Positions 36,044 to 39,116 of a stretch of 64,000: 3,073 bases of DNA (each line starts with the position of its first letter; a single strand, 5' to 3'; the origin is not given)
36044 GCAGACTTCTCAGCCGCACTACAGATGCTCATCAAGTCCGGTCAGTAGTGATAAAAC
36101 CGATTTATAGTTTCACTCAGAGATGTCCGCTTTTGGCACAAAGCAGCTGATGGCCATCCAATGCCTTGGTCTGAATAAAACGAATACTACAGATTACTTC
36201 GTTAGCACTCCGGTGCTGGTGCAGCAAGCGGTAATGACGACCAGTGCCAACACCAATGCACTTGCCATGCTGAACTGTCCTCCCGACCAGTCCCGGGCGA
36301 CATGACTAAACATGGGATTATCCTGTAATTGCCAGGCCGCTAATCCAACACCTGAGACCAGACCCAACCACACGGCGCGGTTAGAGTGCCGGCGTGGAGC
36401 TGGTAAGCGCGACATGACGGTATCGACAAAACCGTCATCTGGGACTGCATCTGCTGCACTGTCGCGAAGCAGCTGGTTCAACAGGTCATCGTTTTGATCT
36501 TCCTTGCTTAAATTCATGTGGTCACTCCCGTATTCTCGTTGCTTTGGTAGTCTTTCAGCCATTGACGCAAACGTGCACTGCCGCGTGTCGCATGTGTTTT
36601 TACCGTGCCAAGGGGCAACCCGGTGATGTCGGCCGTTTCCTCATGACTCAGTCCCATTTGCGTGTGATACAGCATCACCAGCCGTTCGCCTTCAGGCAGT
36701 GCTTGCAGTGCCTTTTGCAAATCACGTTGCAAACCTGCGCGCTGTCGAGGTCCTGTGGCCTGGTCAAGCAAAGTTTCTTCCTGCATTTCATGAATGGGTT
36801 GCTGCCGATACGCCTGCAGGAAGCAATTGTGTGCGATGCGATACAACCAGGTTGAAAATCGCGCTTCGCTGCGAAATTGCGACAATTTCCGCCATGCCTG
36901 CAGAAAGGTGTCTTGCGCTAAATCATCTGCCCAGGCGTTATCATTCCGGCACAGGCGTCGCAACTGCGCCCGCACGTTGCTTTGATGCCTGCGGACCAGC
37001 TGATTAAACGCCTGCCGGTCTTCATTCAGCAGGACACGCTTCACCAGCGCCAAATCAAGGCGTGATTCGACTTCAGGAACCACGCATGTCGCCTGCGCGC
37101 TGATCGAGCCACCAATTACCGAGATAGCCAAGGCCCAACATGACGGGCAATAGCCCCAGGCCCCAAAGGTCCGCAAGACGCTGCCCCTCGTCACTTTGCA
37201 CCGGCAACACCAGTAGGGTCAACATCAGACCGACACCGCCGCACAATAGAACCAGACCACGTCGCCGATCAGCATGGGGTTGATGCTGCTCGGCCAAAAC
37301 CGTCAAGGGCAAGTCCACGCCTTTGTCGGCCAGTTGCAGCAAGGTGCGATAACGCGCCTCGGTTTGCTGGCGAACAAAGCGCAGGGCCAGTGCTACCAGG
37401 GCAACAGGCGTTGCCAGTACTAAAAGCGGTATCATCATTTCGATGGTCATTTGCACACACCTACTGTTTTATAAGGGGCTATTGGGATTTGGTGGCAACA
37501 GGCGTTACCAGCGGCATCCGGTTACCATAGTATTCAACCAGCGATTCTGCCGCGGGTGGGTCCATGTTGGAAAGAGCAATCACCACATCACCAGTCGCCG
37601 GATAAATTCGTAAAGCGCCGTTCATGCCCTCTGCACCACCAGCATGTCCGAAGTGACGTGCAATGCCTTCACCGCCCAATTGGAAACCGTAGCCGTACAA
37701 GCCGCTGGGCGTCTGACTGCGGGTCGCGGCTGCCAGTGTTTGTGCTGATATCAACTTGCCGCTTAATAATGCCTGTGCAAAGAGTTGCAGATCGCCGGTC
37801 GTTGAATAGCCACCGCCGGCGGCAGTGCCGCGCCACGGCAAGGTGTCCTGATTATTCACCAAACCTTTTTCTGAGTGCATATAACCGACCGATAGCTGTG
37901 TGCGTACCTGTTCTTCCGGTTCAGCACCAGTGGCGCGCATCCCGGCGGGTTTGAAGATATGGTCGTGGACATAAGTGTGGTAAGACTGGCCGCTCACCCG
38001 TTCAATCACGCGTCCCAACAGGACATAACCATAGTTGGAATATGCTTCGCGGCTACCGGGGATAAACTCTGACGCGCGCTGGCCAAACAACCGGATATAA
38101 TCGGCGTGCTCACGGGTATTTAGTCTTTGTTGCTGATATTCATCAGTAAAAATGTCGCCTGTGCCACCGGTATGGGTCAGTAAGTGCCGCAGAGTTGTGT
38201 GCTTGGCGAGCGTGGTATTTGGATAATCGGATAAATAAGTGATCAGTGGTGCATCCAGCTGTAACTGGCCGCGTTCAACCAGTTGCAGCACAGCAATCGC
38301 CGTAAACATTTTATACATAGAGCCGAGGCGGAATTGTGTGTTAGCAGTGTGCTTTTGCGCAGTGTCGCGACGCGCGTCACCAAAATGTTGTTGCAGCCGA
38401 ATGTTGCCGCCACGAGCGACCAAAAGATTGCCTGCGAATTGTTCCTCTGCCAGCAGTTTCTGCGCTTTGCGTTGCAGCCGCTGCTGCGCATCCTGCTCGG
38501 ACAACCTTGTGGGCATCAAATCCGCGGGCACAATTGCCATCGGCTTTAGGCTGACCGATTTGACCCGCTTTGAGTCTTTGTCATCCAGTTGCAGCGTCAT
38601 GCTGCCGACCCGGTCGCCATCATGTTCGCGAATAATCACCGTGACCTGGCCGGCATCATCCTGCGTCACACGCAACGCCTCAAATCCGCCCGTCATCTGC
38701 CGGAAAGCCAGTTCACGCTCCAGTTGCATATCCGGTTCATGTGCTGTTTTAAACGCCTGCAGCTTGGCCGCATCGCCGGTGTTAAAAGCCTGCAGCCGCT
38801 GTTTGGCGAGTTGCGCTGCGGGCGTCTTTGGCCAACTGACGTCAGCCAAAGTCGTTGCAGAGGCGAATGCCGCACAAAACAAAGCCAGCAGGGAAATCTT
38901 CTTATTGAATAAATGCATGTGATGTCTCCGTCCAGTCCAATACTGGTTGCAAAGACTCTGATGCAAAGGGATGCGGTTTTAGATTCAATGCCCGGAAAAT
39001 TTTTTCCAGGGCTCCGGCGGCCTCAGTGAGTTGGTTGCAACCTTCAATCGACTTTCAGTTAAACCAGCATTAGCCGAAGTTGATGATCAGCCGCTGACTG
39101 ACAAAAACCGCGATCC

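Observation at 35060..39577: Integrase-less 3.9 kb island bracketed by a 294 bp direct repeat that duplicates the 3' end of the AEC gene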

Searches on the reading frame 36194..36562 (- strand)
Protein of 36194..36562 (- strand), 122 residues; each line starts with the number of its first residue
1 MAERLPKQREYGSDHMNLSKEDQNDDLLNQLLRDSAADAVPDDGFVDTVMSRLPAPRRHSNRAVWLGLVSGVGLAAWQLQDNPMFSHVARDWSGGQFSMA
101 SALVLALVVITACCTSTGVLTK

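Call 5: search_protein_families(library=pfam, proteins=[window:36194-36562:-])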
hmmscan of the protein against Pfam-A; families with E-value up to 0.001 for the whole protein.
window:36194-36562:- (122 aa): 1 family
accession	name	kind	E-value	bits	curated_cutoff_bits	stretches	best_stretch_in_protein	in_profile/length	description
PF16479.10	DUF5056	-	0.00039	21.1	28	0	24-70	1-45/93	Domain of unknown function (DUF5056)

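Call 41: find_encoding_contigs(protein=window:36194-36517:-, flank=7000, max_places=10)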
Protein window:36194-36517:- (107 aa): 4 contigs read that carry it; 4 places shown.
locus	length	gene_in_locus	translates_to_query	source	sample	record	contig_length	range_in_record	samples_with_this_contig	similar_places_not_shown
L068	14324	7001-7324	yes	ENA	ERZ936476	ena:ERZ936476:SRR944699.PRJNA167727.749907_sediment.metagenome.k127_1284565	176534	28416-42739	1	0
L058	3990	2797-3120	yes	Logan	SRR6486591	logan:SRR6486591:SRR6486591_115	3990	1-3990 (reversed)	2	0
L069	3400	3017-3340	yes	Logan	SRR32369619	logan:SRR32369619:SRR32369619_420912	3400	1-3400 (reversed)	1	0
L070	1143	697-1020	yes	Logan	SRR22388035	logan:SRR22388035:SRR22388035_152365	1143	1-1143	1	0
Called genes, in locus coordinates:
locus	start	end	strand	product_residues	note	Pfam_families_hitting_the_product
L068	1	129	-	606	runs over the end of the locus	PF05960:DUF885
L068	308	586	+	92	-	PF13616:Rotamase_3, PF00639:Rotamase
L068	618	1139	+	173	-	PF13302:Acetyltransf_3, PF13420:Acetyltransf_4, PF00583:Acetyltransf_1, PF13508:Acetyltransf_7, PF08445:FR47, PF13673:Acetyltransf_10 (weak)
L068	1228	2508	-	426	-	PF00270:DEAD, PF04851:ResIII (weak), PF00271:Helicase_C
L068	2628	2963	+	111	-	PF01541:GIY-YIG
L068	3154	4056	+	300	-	PF03547:Mem_trans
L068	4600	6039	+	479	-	PF00144:Beta-lactamase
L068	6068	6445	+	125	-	PF19762:DUF6249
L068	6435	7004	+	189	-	PF04542:Sigma70_r2, PF08281:Sigma70_r4_2, PF04545:Sigma70_r4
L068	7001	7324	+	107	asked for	-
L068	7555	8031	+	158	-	-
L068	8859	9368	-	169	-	-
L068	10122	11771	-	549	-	PF00282:Pyridoxal_deC, PF01212:Beta_elim_lyase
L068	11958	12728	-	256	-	PF01061:ABC2_membrane, PF12698:ABC2_membrane_3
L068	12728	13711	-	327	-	PF00005:ABC_tran, PF13304:AAA_21 (weak)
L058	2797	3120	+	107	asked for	-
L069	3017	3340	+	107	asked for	-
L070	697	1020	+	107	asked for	-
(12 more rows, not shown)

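Call 48: search_protein_families(library=ncbifam, proteins=[window:36194-36517:-], max_evalue=0.01)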
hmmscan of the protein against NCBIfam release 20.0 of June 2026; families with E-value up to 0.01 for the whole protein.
window:36194-36517:- (107 aa): 0 families

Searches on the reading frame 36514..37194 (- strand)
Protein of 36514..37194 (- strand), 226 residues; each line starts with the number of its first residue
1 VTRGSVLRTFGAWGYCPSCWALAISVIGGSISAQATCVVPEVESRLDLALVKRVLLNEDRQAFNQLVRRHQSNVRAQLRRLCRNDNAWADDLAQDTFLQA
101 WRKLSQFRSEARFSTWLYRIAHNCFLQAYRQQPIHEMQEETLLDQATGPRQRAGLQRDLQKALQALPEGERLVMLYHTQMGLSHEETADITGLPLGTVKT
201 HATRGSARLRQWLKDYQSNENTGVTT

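Call 5: search_protein_families(library=pfam, proteins=[window:36514-37194:-])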
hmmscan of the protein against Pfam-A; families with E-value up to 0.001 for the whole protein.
window:36514-37194:- (226 aa): 3 families
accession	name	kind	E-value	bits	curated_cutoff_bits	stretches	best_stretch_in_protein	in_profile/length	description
PF04542.20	Sigma70_r2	-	1.4e-17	63.7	24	1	66-132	1-68/71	Sigma-70 region 2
PF08281.18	Sigma70_r4_2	-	2.4e-12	46.7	25.7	1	157-209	2-54/54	Sigma-70, region 4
PF04545.22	Sigma70_r4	-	7.3e-08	32.3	24.1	1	162-211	1-50/50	Sigma-70, region 4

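Call 48: search_protein_families(library=ncbifam, proteins=[window:36514-37083:-], max_evalue=0.01)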
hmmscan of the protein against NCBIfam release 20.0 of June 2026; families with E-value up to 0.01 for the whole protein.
window:36514-37083:- (189 aa): 88 families (the best 25 are shown)
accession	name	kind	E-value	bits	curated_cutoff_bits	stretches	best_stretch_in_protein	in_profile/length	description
NF009171.0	PRK12518.1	equivalog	1e-31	110.2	208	1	10-178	14-186/191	RNA polymerase sigma factor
NF009166.1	PRK12513.1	equivalog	4.2e-30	104.9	206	1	10-180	9-190/193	RNA polymerase sigma factor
NF007225.0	PRK09643.1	equivalog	1.2e-28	100.2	190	1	19-185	22-191/204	RNA polymerase sigma factor SigM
TIGR02939.1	RpoE_Sigma70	equivalog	5.6e-27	95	236.15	1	6-168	3-178/190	RNA polymerase sigma factor RpoE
NF004113.0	PRK05602.1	equivalog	7.1e-27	94.4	208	1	6-183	28-208/211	RNA polymerase sigma factor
TIGR02937.1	sigma70-ECF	superfamily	1.4e-26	93.1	42.9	1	25-175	2-164/165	sigma-70 family RNA polymerase sigma factor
TIGR02983.1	SigE-fam_strep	subfamily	1e-25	90.5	141.55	1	22-176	4-158/162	SigE family RNA polymerase sigma factor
NF008888.0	PRK11922.1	equivalog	3.4e-25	89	204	1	8-177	15-197/231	RNA polymerase sigma factor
NF007216.0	PRK09638.1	equivalog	1.2e-23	83.8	194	1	20-178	14-176/180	RNA polymerase sigma factor SigY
NF007223.0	PRK09641.1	equivalog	2.3e-23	83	209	1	18-178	12-186/187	RNA polymerase sigma factor SigW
NF009198.0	PRK12546.1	equivalog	3.4e-22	79.1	270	1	29-177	12-162/188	RNA polymerase sigma factor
TIGR02948.1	SigW_bacill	equivalog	2e-21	76.9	243.1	1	14-178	9-186/187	RNA polymerase sigma factor SigW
TIGR02985.1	Sig70_bacteroi1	subfamily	2.5e-21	76.6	126.4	1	24-174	1-160/162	RNA polymerase sigma-70 factor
NF007229.0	PRK09647.1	equivalog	4.7e-21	75.1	265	1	25-184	45-210/220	RNA polymerase sigma factor SigE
NF009164.0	PRK12511.1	equivalog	7.9e-21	74.4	185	1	35-178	15-161/182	RNA polymerase sigma factor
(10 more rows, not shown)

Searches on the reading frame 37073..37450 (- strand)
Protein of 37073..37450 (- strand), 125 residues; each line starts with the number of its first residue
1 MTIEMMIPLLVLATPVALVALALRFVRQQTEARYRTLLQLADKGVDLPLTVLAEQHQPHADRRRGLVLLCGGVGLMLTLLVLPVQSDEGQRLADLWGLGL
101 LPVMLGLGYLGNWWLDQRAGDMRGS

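Call 48: search_protein_families(library=ncbifam, proteins=[window:37073-37450:-], max_evalue=0.01)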
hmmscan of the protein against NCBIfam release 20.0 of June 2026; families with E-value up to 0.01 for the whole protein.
window:37073-37450:- (125 aa): 0 families

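Call 57: search_protein_families(library=pfam, proteins=[window:37073-37450:-], max_evalue=0.01)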
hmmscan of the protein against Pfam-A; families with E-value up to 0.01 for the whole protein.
window:37073-37450:- (125 aa): 1 family
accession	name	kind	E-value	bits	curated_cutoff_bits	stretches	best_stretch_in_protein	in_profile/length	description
PF19762.4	DUF6249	-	5.3e-17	62.1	33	1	6-116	2-103/104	Domain of unknown function (DUF6249)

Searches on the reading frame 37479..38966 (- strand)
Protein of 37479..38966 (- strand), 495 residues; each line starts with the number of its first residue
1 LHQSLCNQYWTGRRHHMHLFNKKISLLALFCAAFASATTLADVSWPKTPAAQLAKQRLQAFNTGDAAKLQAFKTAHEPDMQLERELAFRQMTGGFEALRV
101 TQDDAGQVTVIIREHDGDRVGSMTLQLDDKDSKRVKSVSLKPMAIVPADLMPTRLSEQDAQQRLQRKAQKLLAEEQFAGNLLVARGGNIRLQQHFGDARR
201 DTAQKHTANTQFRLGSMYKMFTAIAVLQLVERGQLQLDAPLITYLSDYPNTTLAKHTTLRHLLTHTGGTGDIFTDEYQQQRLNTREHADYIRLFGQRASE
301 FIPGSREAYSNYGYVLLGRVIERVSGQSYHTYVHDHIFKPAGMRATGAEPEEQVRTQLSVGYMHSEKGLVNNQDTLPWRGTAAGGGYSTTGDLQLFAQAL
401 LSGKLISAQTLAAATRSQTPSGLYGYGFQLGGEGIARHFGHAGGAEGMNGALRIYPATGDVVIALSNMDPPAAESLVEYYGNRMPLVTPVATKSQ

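Call 5: search_protein_families(library=pfam, proteins=[window:37479-38966:-])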
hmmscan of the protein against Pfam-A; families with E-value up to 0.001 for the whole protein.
window:37479-38966:- (495 aa): 2 families
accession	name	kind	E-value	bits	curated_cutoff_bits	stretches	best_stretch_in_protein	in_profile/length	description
PF00144.29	Beta-lactamase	-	1e-59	202.8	27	1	165-474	2-316/329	Beta-lactamase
PF13354.11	Beta-lactamase2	-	0.00082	19.2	22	0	205-266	14-82/214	Beta-lactamase enzyme family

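Call 34: find_encoding_contigs(protein=window:37479-38918:-, flank=7000, max_places=10)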
Protein window:37479-38918:- (479 aa): 2 contigs read that carry it; 2 places shown.
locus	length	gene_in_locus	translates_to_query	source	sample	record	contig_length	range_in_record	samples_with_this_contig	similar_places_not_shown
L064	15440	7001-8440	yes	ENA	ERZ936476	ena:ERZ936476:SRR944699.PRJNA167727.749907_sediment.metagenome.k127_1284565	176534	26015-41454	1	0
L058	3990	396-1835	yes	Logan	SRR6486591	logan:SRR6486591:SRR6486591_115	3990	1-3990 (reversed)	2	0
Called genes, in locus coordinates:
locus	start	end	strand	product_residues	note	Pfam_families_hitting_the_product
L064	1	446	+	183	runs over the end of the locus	PF18492:ORF_2_N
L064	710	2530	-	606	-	PF05960:DUF885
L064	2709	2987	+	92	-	PF13616:Rotamase_3, PF00639:Rotamase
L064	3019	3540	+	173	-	PF13302:Acetyltransf_3, PF13420:Acetyltransf_4, PF00583:Acetyltransf_1, PF13508:Acetyltransf_7, PF08445:FR47, PF13673:Acetyltransf_10 (weak)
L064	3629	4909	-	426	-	PF00270:DEAD, PF04851:ResIII (weak), PF00271:Helicase_C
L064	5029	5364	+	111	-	PF01541:GIY-YIG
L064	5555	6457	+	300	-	PF03547:Mem_trans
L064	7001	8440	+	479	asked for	PF00144:Beta-lactamase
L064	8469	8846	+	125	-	PF19762:DUF6249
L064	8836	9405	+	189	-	PF04542:Sigma70_r2, PF08281:Sigma70_r4_2, PF04545:Sigma70_r4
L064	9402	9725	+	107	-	-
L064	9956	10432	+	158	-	-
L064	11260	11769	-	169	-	-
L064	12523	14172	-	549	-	PF00282:Pyridoxal_deC, PF01212:Beta_elim_lyase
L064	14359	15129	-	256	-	PF01061:ABC2_membrane, PF12698:ABC2_membrane_3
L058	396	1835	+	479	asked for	PF00144:Beta-lactamase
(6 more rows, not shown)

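Call 45: find_related_loci(query=window:37479-38918:-, collection=genome_contigs, flank=6000)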
Query window:37479-38918:- (479 aa) in genome_contigs; peptide patterns used: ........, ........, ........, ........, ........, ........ (x = any residue, [..] = any of these).
53 stretches matched a pattern; 12 encode a relative of the query (tblastn E <= 1e-3); 11 distinct loci.
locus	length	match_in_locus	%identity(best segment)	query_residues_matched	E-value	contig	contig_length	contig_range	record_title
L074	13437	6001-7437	97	1-479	0e+0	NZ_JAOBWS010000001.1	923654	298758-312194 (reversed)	Rheinheimera sp. 4Y26 NODE_1_length_923654_cov_166.605317, whole genome shotgun sequence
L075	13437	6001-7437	94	1-479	0e+0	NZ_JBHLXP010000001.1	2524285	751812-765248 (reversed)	Rheinheimera tilapiae strain KCTC 23315 platanus_K_default_1, whole genome shotgun sequence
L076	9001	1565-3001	89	1-479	0e+0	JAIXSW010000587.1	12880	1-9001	MAG: Gammaproteobacteria bacterium isolate C8_MAG_00017 pond_C8_MAG_00017_000000000385, whole genome shotgun sequence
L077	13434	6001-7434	81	1-478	0e+0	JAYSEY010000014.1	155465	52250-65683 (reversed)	MAG: Permianibacter sp. isolate ZZ2_ZZA25_bin.1 NODE_145_length_155465_cov_19.000000, whole genome shotgun sequence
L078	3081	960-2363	74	6-473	0e+0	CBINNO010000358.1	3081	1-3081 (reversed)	MAG TPA_asm: uncultured Rheinheimera sp. isolate SRR16817029_concoct_38 genome assembly, contig: ERZ27393973.12272, whol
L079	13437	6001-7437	89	1-479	0e+0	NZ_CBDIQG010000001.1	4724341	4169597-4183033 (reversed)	MAG: Rheinheimera sp. isolate NI281-mx-bin12 N-NV281-C6, whole genome shotgun sequence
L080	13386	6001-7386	62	8-470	0e+0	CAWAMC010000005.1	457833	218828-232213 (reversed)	MAG: uncultured Gammaproteobacteria bacterium isolate MFD04716.bin.2.62 genome assembly, contig: contig_4579, whole geno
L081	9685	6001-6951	35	134-460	3e-54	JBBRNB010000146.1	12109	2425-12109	MAG: Thermoanaerobaculia bacterium isolate La1_metabat2.109 LA1C_B2.109_k141_2287936L_12109_cov_119.5848, whole genome s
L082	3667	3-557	42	273-460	2e-35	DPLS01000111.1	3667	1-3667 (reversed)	MAG TPA_asm: Bacteroidetes bacterium isolate UBA11986 contig_259690, whole genome shotgun sequence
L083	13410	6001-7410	61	1-470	0e+0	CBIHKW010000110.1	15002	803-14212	MAG TPA_asm: uncultured Thermomonas sp. isolate SRR29710052_binner13_Refined_8 genome assembly, contig: ERZ27396983.494,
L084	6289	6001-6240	32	1-80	9e-5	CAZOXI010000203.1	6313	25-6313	MAG TPA_asm: uncultured Bacteroidaceae bacterium isolate binchicken_co17_397 genome assembly, contig: NODE_23484_length_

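Call 48: search_protein_families(library=ncbifam, proteins=[window:37479-38918:-], max_evalue=0.01)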
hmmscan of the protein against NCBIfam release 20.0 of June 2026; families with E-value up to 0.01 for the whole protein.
window:37479-38918:- (479 aa): 49 families (the best 25 are shown)
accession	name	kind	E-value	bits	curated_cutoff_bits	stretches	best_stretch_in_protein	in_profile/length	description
NF007943.0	PRK10662.1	equivalog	8.6e-30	103.6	266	1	139-395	28-281/380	D-alanyl-D-alanine-carboxypeptidase/endopeptidase AmpH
NF033085.1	bla_class_C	equivalog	2.6e-20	72.5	415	1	142-401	2-251/356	class C beta-lactamase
NF002968.0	PRK03642.1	equivalog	2.5e-18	66.1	385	1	163-331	58-241/432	penicillin binding protein PBP4B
NF052559.1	MthAcHydAcmB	equivalog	1.7e-16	59.9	550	1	177-382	41-267/391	methyl acetate hydrolase AcmB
NF009622.0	PRK13128.1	equivalog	6.1e-14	51.4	443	1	163-366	25-226/518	D-aminopeptidase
NF045671.1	blaPNC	exception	5.6e-13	48.5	750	1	177-399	78-289/401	PNC family class C beta-lactamase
NF050047.1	blaELC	exception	5.8e-13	48.5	840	1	167-360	104-289/434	ELC family class C beta-lactamase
NF033698.1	blaCSA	exception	1.5e-12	47.2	884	1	155-353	33-223/375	CSA family class C beta-lactamase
NF033575.1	blaRHO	exception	2.8e-12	46.3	825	1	167-346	52-221/380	RHO family class C beta-lactamase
NF033569.1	blaLHK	exception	2.9e-11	42.9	850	1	177-386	70-269/390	LHK family class C beta-lactamase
NF012173.1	CMY2-MIR-ACT-EC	exception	4.1e-11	42.3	680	1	139-348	23-225/380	CMY2/MIR/ACT/EC family class C beta-lactamase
NF047361.1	blaASDC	exception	1.2e-10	40.9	850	1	137-346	29-231/394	ASDC family class C beta-lactamase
NF033700.1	blaCMA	exception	2.1e-10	40.2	887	1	155-353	33-223/375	CMA family class C beta-lactamase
NF041663.1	ampC_Sliq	exception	4.4e-10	39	860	1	176-331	56-203/378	cephalosporin-hydrolyzing class C beta-lactamase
NF000185.2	BlaEC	exception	8.4e-10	38.1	850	1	180-349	60-222/377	BlaEC family class C beta-lactamase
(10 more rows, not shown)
